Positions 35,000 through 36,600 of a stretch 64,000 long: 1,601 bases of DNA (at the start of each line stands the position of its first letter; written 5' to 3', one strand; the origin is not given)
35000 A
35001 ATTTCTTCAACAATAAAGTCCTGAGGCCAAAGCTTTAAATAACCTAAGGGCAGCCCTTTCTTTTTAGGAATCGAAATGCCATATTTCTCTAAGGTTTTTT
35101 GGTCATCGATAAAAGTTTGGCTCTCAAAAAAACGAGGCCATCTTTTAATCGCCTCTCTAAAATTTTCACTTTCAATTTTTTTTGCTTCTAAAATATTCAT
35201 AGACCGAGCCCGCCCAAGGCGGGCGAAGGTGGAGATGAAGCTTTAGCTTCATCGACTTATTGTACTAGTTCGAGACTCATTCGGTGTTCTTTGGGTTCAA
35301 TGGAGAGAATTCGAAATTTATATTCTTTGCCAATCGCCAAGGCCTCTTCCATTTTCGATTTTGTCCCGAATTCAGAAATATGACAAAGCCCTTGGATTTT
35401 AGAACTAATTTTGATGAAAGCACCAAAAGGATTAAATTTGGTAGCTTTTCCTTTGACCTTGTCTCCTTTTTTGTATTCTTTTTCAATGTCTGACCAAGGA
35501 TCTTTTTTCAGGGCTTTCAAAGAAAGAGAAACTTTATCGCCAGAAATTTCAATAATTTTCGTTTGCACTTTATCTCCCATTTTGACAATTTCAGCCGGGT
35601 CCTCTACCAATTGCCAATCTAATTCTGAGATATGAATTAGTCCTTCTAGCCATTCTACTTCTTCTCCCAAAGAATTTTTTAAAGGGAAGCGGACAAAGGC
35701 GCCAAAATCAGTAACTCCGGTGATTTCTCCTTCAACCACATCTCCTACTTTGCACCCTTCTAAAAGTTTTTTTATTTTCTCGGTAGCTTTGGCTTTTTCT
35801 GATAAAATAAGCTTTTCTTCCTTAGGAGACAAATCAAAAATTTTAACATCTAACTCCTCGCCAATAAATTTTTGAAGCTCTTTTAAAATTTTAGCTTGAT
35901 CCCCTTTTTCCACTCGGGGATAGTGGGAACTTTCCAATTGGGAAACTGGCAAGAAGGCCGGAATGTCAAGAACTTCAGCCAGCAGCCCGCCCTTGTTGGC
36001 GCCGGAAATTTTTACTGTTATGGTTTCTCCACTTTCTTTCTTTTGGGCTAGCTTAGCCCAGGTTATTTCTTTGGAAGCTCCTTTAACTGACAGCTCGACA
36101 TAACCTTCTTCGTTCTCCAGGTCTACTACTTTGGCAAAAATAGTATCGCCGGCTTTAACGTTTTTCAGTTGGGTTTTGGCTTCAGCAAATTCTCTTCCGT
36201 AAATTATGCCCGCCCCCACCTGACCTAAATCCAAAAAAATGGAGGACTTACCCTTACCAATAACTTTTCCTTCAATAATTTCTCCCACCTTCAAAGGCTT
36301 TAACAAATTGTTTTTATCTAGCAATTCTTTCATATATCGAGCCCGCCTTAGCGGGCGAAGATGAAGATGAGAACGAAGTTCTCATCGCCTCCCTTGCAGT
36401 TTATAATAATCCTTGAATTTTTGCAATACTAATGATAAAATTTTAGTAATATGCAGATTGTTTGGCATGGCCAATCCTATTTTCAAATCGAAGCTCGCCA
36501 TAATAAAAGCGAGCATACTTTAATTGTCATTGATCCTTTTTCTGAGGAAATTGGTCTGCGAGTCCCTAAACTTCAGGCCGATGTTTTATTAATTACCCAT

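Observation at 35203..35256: R1: a dispersed family of ~45-55-nt double-hairpin repeats with compensatory stem changes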

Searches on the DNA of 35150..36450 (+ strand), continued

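Call 52: search_with_rna_model(model_id=R1, sources=[L001, L002, L003, L004, L005, L006, L007, L008, L009, L010, L011, L012, L013, L014, L015, L016, L017, L018, L019, L020, L021, L022, L023, L024, L025, L026, L027, L028, L029, L030, L031, L032, L033, L034, L035, L036, L037, L038, L039, L040, L041, L042, L043, L044, L045, L046, L047, L048, L049, L050, L051, L052, L053, L054, L055, L056, L057, L058, L059, L060, L061, L062, L063, L064, L065, L066, L067, L068, L069, L070, L071, L072, L073, L074, L075, L076, L077, L078, L079, L080], max_evalue=0.01)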
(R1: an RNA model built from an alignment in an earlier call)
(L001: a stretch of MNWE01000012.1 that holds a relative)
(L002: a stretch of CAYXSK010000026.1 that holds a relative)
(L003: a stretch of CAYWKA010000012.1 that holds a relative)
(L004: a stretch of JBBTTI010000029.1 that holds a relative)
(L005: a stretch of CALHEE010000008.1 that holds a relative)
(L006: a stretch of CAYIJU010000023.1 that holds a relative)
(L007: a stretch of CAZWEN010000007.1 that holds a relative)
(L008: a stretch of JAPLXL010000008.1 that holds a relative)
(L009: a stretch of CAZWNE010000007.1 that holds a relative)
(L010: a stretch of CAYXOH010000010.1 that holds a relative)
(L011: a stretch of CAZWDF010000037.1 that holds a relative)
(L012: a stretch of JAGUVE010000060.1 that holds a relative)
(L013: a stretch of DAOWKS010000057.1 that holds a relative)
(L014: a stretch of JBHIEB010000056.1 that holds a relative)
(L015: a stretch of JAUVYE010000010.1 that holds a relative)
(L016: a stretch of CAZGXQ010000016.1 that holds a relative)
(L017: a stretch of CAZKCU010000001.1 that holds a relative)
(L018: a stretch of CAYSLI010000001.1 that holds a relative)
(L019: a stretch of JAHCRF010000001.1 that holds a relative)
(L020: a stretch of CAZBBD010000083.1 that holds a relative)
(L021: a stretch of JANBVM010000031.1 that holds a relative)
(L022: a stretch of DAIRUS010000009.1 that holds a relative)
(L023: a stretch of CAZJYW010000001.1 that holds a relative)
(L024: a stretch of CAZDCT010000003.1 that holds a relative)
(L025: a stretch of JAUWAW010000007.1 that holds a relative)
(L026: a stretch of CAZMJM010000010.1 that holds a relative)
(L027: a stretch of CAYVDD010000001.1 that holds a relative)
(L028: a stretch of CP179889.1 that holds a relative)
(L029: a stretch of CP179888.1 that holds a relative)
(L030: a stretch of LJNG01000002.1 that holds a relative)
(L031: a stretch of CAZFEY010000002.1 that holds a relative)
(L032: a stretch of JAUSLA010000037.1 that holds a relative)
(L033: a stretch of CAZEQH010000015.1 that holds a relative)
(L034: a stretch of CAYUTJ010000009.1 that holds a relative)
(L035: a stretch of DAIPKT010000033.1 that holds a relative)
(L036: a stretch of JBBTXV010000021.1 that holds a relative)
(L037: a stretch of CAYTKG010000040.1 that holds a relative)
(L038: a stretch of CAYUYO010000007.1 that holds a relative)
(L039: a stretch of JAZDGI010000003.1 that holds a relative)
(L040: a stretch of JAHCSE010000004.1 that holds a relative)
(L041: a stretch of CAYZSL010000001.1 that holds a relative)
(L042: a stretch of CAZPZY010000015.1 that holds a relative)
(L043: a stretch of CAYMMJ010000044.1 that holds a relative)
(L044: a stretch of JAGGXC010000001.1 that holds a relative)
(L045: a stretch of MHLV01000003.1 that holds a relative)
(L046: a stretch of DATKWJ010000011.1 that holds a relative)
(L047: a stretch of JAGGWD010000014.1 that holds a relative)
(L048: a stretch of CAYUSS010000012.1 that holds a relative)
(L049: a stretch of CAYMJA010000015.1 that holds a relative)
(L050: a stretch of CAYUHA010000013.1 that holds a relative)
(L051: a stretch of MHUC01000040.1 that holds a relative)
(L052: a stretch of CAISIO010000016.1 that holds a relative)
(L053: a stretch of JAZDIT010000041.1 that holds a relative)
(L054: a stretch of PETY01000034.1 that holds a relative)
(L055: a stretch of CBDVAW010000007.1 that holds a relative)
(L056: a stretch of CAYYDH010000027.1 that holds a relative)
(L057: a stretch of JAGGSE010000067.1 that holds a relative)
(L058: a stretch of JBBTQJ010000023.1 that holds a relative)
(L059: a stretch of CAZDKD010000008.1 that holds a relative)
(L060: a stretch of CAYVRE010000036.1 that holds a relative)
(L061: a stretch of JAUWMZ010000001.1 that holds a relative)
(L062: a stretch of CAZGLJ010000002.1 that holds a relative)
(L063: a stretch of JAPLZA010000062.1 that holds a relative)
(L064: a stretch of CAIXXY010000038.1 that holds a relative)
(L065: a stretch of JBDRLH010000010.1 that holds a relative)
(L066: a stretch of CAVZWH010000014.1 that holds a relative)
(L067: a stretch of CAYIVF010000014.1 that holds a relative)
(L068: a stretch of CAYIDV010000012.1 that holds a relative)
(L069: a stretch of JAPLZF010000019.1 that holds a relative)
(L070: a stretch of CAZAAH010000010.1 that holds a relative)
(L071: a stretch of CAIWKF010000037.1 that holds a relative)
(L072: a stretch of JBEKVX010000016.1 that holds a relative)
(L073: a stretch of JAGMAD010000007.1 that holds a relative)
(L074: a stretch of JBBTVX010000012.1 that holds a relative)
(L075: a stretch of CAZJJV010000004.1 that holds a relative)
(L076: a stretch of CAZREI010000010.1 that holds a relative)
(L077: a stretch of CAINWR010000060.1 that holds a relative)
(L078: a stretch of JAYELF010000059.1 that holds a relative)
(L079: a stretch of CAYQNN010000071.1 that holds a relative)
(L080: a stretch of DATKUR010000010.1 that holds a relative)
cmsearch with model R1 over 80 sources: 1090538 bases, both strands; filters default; matches with E-value up to 0.01: 41.
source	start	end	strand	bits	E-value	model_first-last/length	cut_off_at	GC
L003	14198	14255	-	81.6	9.6e-21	1-60/60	no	0.52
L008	1185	1245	+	76.4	3.1e-19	1-60/60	no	0.49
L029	4600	4660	+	76.2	3.5e-19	1-60/60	no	0.44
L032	2061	2120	-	72.8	3.3e-18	1-60/60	no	0.57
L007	14835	14895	+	69.8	2.5e-17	1-60/60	no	0.44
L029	20115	20172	-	68.8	4.9e-17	1-60/60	no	0.55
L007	1900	1960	+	67.6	1.1e-16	1-60/60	no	0.52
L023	7029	7086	-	63.1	2.3e-15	1-60/60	no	0.62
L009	202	262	-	61.4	7e-15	1-60/60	no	0.57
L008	10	71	+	60.8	1.1e-14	1-60/60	no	0.39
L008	13917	13971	-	57.9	7.3e-14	1-60/60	no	0.38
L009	17687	17748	+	48.2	4.8e-11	1-60/60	no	0.52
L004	2279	2338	+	47.5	7.5e-11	1-60/60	no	0.35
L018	17989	18046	-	46.9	1.2e-10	1-60/60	no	0.43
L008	3936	4013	+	45.7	2.6e-10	1-60/60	no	0.41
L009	18834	18895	+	43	1.6e-09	1-60/60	no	0.35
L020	2149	2204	+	41.8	3.5e-09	1-60/60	no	0.54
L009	18325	18378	+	40.4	8.6e-09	1-60/60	no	0.44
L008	7263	7316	+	38.4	3.4e-08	1-60/60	no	0.37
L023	10438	10488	-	37.9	4.9e-08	1-60/60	no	0.49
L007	12520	12571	-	35.7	2e-07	1-60/60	no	0.42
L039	3684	3726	+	35.3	2.8e-07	1-60/60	no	0.47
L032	7259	7362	+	35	3.2e-07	1-60/60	no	0.55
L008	8787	8837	-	34.8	3.8e-07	1-60/60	no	0.47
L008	585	636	+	31.9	2.6e-06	1-60/60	no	0.44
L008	611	659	-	28.2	3.1e-05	1-60/60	no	0.47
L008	7232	7276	-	28.2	3.2e-05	1-60/60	no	0.38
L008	14886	14936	-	28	3.7e-05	1-60/60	no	0.49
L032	7285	7333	-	27.6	4.6e-05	1-60/60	no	0.61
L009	4339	4398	+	26.5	0.0001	1-60/60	no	0.22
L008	646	690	+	26.2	0.00012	1-60/60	no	0.47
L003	3505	3546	+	26.2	0.00012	1-60/60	no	0.43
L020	2123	2183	-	23.1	0.00094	1-60/60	no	0.57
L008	8762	8811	+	23.1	0.00094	1-60/60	no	0.5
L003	5016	5075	+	22.3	0.0016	1-60/60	no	0.35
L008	10309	10359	+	22.1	0.0019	1-60/60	no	0.57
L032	2065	2085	+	20.6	0.0052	36-56/60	no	0.52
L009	17724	17744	-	20.6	0.0052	36-56/60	no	0.52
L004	15912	15977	-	20.3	0.0064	1-60/60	no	0.45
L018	17976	18017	+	20.2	0.0065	1-60/60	no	0.38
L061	9705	9753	+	20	0.0076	1-60/60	no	0.29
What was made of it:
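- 68 of 80 related ComF neighbourhoods have no copy, while L008 has 14 in 15.5 kb (call 52). Most related genomes with the same pilus genes have no copies (call 52).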

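Call 80: search_with_rna_model(model_id=R1, sources=[L087, L091, L100, L104, L106, L111, L112, L115, L116, L120, L121, L122, L125, L127, L130, L131, L138, L141, L143, L147, L148, L149, L154, L156, L157, L158, L159, L164, L165, L166, L167, L172, L173, L180, L184, L185, L189, L201, L203, L204, L205, L206, L207, L208, L209], max_evalue=0.001, make_alignment=true)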
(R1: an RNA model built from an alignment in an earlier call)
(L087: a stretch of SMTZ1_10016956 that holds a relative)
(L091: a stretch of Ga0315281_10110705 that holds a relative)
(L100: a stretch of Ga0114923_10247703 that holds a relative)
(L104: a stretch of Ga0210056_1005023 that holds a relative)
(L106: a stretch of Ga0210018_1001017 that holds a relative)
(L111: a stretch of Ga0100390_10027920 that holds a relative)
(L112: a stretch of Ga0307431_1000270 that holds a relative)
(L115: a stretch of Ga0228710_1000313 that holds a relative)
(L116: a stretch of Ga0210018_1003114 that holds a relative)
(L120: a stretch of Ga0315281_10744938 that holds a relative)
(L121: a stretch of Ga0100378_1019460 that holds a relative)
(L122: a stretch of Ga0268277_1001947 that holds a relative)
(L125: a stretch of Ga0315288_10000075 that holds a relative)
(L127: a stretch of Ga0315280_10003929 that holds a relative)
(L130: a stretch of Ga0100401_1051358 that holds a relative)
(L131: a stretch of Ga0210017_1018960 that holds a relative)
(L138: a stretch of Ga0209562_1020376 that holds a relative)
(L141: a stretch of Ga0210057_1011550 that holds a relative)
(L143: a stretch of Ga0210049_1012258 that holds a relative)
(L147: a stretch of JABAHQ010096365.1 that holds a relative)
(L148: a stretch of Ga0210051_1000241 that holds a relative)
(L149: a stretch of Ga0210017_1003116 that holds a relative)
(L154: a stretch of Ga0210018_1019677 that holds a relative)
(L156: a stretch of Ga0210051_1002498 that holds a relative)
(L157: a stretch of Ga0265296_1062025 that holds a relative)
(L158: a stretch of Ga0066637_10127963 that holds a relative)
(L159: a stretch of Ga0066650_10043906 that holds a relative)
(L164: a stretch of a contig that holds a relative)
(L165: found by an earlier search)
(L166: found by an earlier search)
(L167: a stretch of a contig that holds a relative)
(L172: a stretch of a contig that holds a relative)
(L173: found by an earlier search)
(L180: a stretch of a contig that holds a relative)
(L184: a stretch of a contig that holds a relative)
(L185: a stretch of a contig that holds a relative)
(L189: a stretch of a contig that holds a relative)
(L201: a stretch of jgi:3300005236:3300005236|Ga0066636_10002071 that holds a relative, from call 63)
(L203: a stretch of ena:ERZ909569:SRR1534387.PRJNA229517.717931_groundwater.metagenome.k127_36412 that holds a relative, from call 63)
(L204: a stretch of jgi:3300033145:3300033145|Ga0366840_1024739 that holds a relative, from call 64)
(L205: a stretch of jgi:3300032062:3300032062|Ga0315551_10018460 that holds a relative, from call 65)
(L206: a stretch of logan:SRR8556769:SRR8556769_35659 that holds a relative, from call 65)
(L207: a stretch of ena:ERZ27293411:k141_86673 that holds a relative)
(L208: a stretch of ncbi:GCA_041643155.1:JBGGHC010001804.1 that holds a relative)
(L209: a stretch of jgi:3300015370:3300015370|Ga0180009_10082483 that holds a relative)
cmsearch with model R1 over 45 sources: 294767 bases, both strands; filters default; matches with E-value up to 0.001: 90.
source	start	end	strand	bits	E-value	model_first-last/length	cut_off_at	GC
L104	6056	6113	-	79.6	9.8e-21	1-60/60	no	0.48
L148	3056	3116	+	79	1.4e-20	1-60/60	no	0.39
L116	3600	3657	+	77.5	3.8e-20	1-60/60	no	0.47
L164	1215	1272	+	76.5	7.6e-20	1-60/60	no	0.52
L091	2241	2301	-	75.7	1.4e-19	1-60/60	no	0.46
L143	128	187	-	75.6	1.4e-19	1-60/60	no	0.55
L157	1477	1538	+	75.2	1.8e-19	1-60/60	no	0.45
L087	1075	1135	+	75.1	2e-19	1-60/60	no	0.52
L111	3311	3377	+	74.9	2.2e-19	1-60/60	no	0.6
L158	339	400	+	74.1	3.9e-19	1-60/60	no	0.66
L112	6828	6887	-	74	4.2e-19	1-60/60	no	0.42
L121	4155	4216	-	73.9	4.4e-19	1-60/60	no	0.45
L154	244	301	+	73.1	7.7e-19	1-60/60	no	0.53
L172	1878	1935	+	73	7.9e-19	1-60/60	no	0.53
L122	11513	11574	+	72.9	8.3e-19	1-60/60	no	0.53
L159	19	76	+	72.1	1.5e-18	1-60/60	no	0.47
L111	3196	3256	+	70.9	3.3e-18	1-60/60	no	0.54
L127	2559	2619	-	68.9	1.2e-17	1-60/60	no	0.49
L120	245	303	+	66.7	5.6e-17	1-60/60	no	0.53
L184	107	170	-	66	8.4e-17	1-60/60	no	0.58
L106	14530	14589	+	64.5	2.3e-16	1-60/60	no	0.35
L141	5360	5416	+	62.8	7.4e-16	1-60/60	no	0.49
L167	3592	3648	+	62.8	7.4e-16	1-60/60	no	0.49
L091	1853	1914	+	62.5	9e-16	1-60/60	no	0.47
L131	293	351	+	62.1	1.2e-15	1-60/60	no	0.49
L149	3100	3158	+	61.4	1.8e-15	1-60/60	no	0.49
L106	6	67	-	60.5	3.5e-15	1-60/60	no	0.47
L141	6627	6686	+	60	4.9e-15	1-60/60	no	0.28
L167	4859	4918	+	60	4.9e-15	1-60/60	no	0.28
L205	3295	3355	-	56.6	4.6e-14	1-60/60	no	0.43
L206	2452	2512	-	56.6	4.6e-14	1-60/60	no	0.43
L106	122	183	-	55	1.4e-13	1-60/60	no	0.48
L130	1162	1230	-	53.3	4.3e-13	1-60/60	no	0.55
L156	4223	4280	+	51.9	1.1e-12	5-60/60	no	0.5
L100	1028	1081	+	51.8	1.1e-12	1-60/60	no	0.54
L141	7819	7873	+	50.5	2.8e-12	1-60/60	no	0.44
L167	6051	6105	+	50.5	2.8e-12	1-60/60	no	0.44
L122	12446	12549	+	49.2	6.7e-12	1-60/60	no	0.29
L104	2306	2363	-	48.6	1e-11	1-60/60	no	0.55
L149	9513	9571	+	48.2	1.3e-11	1-60/60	no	0.44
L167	11071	11124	-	47.8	1.7e-11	1-60/60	no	0.61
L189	6606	6655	+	47.2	2.5e-11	1-60/60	no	0.48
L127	1845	1902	-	46.1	5.3e-11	1-60/60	no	0.6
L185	65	112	-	45.3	9e-11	1-60/60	no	0.4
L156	9127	9199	-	43.4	3.1e-10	1-60/60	no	0.52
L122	12560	12608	-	43.2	3.8e-10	1-60/60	no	0.43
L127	10652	10715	-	41.8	9.6e-10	1-60/60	no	0.52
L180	342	415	+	40.9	1.7e-09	1-60/60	no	0.57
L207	1641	1742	+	40.7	2e-09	1-60/60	no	0.42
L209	344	392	+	40.2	2.7e-09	1-60/60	no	0.37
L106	14759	14806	-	38.8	6.8e-09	1-60/60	no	0.42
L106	3300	3350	-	37.8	1.4e-08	1-60/60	no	0.49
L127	5378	5428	-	37.8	1.4e-08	1-60/60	no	0.49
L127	7682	7733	-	36.4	3.6e-08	1-60/60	no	0.52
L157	1539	1578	+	36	4.6e-08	5-60/60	no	0.55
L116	6660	6711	-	35.8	5.2e-08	1-60/60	no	0.37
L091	2124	2170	-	35.8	5.3e-08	1-60/60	no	0.47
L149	7340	7391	+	35.1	8.6e-08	1-60/60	no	0.46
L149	7313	7367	-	35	9e-08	1-60/60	no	0.47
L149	4344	4395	+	34.8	9.9e-08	1-60/60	no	0.44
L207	798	848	+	34.7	1.1e-07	1-60/60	no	0.55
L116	2322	2370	-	33.8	2e-07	1-60/60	no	0.51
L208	2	51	+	33.8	2e-07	1-60/60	no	0.54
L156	4145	4194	-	32.7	4e-07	1-60/60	no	0.54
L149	5646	5697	-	32.7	4.2e-07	1-60/60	no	0.46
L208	1535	1585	-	32.6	4.3e-07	1-60/60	no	0.49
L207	1886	1937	+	31.9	7e-07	1-60/60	no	0.56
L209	393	436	+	31.6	8.6e-07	5-59/60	no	0.55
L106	9234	9282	+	31.5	9.5e-07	1-60/60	no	0.37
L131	227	277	-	30.5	1.8e-06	1-60/60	no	0.55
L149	4317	4371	-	30.4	1.9e-06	1-60/60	no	0.42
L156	4155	4222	+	29.8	3e-06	1-60/60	no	0.53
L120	349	405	+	29.7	3.2e-06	1-60/60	no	0.49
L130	1010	1068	-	28.4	7.3e-06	1-60/60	no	0.53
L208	1391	1441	-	28.4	7.4e-06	1-60/60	no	0.51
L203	6865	6915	+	27.3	1.5e-05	1-60/60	no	0.53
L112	5244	5304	-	27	1.9e-05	1-60/60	no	0.31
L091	1826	1868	-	27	1.9e-05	1-60/60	no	0.49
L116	2806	2856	+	26.2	3.3e-05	1-60/60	no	0.49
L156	4044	4121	+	26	3.8e-05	1-60/60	no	0.5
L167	10966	11017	+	24.9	7.5e-05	1-60/60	no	0.5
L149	4507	4554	+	24.6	9.6e-05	1-60/60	no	0.54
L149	2862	2909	-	24.3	0.00011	1-60/60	no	0.48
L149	3133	3189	-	24.3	0.00012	1-60/60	no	0.56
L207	1660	1709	-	24.2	0.00012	1-60/60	no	0.48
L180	244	286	+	22.7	0.00034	1-60/60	no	0.26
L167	12851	12897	+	22.4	0.00041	1-60/60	no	0.43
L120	323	372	-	22.1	0.00049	1-60/60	no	0.5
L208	1488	1533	-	22.1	0.0005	5-59/60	no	0.48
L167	11860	11910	+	21.7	0.00065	1-60/60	no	0.47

Alignment A6: 90 matches aligned to the model, 152 columns, each read 5' to 3' on its own strand. Consensus structure (alignment columns), stored with it:
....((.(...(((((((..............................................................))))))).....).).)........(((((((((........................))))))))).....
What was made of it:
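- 45 low-GC loci (37 from the metagenome scan, 8 fetched through protein neighbours) hold 90 hits in 295 kb (call 80). The covariance model recovers 90 further copies in independent contigs (call 80).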

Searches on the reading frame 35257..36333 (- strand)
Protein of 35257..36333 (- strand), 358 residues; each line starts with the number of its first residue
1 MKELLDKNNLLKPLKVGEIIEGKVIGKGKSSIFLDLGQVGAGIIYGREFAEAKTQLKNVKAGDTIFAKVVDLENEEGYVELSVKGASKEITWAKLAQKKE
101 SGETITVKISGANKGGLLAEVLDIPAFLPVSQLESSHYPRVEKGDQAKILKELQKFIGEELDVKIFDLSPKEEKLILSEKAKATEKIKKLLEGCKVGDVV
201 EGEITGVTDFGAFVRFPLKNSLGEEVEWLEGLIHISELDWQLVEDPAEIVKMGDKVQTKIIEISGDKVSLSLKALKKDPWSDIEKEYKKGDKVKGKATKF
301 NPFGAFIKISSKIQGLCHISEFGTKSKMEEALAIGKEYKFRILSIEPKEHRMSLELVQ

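Call 41: search_protein_families(library=pfam, proteins=[window:35257-36333:-])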
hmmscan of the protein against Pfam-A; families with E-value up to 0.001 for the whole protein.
window:35257-36333:- (358 aa): 2 families
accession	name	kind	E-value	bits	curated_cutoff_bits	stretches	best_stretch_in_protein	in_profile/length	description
PF00575.29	S1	-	5e-40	136.2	22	4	195-272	3-71/74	S1 RNA binding domain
PF10447.15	EXOSC1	-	0.00068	20.8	21.2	0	61-114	4-55/112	Exosome component EXOSC1/CSL4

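Call 62: find_homologous_proteins(query=window:35257-36333:-, max_evalue=1e-40)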
Query window:35257-36333:- (358 aa): 6420 proteins with E <= 1e-40 among 8000 candidates; the best 120 are listed.
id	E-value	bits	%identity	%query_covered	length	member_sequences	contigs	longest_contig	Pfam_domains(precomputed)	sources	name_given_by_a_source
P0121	1.1e-222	756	100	100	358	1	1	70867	PF00575.30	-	-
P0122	1.6e-172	591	77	100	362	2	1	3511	PF10447.16,PF00575.30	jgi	jgi:small subunit ribosomal protein S1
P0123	8.1e-169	579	76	100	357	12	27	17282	PF00575.30,PF23459.2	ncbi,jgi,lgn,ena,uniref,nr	ncbi:MAG: 30S ribosomal protein S1 [Parcubacteria group bacterium CG1_02_39_15]|uniref:30S ribosomal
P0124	1.4e-168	578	77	100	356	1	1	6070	PF10447.16,PF00575.30,PF23459.2,PF24685.2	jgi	-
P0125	1.8e-168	578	77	100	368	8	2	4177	PF10447.16,PF00575.30,PF23459.2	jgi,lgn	-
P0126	7.0e-166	569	73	100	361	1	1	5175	PF00575.30,PF23459.2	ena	-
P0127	2.1e-164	565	72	100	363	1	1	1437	PF00575.30,PF23459.2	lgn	-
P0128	1.3e-163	562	75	99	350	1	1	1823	PF00575.30,PF23459.2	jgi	-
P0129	1.7e-163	562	75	99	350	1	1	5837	PF00575.30,PF23459.2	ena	-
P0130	5.7e-163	560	73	100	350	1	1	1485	PF00575.30,PF23459.2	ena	-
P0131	2.8e-162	558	73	100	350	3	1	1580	PF00575.30,PF23459.2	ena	-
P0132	4.0e-162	557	72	99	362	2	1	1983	PF00575.30,PF23459.2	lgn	-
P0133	1.9e-160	552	71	100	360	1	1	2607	PF10447.16,PF00575.30,PF23459.2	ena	-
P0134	1.5e-159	549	73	100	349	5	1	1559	PF00575.30,PF23459.2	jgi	-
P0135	9.5e-157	539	69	100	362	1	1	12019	PF00575.30,PF23459.2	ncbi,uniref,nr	ncbi:MAG: 30S ribosomal protein S1 [Candidatus Nealsonbacteria bacterium RBG_13_42_11]|uniref:30S ri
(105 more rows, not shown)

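Call 63: find_encoding_contigs(protein=P0123, flank=6000, max_places=3)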
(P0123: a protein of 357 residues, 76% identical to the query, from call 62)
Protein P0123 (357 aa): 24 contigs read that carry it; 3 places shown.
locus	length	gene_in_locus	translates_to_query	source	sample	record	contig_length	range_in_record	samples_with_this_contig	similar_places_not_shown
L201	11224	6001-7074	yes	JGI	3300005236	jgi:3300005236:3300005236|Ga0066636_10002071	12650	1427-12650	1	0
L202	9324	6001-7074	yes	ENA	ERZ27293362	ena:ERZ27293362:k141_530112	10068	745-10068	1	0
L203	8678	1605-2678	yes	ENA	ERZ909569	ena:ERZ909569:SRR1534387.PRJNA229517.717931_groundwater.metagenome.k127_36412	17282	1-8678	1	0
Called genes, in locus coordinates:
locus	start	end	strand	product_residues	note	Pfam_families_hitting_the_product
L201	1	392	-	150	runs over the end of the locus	PF18895:T4SS_pilin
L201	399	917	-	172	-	PF02527:GidB (weak), PF13489:Methyltransf_23, PF01209:Ubie_methyltran, PF01728:FtsJ (weak), PF13847:Methyltransf_31, PF08241:Methyltransf_11, PF08242:Methyltransf_12, PF13649:Methyltransf_25, +1 more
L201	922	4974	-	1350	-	PF00521:DNA_topoisoIV, PF14890:Intein_splicing, PF00521:DNA_topoisoIV, PF03989:DNA_gyraseA_C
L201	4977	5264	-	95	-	-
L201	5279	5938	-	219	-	PF13483:Lactamase_B_3, PF12706:Lactamase_B_2 (weak)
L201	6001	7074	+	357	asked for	PF00575:S1 (weak), PF23459:S1_RRP5 (faint), PF00575:S1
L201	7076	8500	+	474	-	PF01142:TruD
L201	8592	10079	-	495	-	PF00753:Lactamase_B (weak), PF12706:Lactamase_B_2, PF22505:RNase_J_b_CASP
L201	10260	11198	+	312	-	-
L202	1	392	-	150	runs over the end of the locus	PF18895:T4SS_pilin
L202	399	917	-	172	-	PF02527:GidB (weak), PF13489:Methyltransf_23, PF01209:Ubie_methyltran, PF01728:FtsJ (weak), PF13847:Methyltransf_31, PF08241:Methyltransf_11, PF08242:Methyltransf_12, PF13649:Methyltransf_25, +1 more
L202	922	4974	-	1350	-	PF00521:DNA_topoisoIV, PF14890:Intein_splicing, PF00521:DNA_topoisoIV, PF03989:DNA_gyraseA_C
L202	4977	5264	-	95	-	-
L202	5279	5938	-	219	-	PF13483:Lactamase_B_3, PF12706:Lactamase_B_2 (weak)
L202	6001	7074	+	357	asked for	PF00575:S1 (weak), PF23459:S1_RRP5 (faint), PF00575:S1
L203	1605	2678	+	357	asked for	PF00575:S1 (weak), PF23459:S1_RRP5 (faint), PF00575:S1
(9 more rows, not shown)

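Call 64: find_encoding_contigs(protein=P0124, flank=6000, max_places=2)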
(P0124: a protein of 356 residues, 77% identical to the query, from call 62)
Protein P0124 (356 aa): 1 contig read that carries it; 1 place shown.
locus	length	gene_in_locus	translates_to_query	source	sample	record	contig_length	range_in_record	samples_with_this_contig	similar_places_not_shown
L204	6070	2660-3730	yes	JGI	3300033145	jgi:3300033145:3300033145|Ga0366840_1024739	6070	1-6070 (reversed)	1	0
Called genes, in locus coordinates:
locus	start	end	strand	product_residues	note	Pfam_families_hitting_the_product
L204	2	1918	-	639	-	?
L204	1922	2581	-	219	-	PF13483:Lactamase_B_3, PF12706:Lactamase_B_2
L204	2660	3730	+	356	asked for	PF10447:EXOSC1 (faint), PF00575:S1 (weak), PF23459:S1_RRP5 (faint), PF24685:OB_RRP5_4th (faint), PF00575:S1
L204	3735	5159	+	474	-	PF01142:TruD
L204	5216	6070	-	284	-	?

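Call 65: find_encoding_contigs(protein=P0125, flank=6000, max_places=2)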
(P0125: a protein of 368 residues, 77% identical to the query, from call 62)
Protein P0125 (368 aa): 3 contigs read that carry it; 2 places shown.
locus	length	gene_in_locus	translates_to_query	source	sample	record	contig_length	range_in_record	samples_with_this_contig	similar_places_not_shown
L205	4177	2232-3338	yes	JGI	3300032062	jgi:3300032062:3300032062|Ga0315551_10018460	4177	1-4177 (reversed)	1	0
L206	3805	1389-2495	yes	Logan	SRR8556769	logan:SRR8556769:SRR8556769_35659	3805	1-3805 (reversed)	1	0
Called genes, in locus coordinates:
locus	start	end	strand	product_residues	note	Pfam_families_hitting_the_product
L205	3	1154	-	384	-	?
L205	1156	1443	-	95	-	-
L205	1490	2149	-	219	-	PF13483:Lactamase_B_3, PF12706:Lactamase_B_2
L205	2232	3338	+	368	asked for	PF10447:EXOSC1 (faint), PF23459:S1_RRP5 (faint), PF00575:S1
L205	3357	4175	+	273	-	?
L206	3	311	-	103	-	?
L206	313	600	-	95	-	-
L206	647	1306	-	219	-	PF13483:Lactamase_B_3, PF12706:Lactamase_B_2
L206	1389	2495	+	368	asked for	PF10447:EXOSC1 (faint), PF23459:S1_RRP5 (faint), PF00575:S1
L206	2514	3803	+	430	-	?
